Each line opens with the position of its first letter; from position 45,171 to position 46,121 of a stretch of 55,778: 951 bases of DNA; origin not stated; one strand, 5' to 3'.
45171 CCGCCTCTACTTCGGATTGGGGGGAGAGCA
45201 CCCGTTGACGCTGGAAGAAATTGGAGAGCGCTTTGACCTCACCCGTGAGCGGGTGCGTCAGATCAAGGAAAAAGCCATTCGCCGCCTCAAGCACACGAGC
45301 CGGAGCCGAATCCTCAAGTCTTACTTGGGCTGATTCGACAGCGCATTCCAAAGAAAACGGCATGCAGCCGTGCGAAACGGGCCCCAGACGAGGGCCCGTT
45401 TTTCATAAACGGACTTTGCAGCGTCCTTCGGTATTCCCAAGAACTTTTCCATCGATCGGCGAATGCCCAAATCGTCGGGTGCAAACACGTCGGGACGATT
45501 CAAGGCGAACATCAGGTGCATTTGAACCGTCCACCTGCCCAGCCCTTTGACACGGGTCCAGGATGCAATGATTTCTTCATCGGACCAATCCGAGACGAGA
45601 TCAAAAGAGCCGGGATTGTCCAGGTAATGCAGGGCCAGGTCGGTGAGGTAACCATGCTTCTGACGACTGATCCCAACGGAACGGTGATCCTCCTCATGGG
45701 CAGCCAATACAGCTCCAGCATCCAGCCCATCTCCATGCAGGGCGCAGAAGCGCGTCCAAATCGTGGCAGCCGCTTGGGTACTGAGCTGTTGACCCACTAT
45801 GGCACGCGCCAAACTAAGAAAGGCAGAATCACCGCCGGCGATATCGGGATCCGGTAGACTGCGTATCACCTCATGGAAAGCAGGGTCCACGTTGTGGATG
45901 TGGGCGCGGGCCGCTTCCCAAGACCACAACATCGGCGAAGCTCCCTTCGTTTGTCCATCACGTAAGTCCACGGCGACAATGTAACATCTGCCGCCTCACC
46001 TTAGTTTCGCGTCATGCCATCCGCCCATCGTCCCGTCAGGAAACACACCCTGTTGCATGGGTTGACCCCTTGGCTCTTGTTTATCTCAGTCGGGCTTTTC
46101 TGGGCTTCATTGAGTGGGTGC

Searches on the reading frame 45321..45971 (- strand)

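Call 20: search_protein_families(library=pfam, proteins=[window:45321-45971:-], max_evalue=0.001)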
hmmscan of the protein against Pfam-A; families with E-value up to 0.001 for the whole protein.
window:45321-45971:- (216 aa): 1 family
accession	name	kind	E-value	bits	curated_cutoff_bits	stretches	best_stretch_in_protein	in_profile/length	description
PF00730.31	HhH-GPD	-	2.5e-13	50.8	26.2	1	56-195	2-105/108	HhH-GPD superfamily base excision DNA repair protein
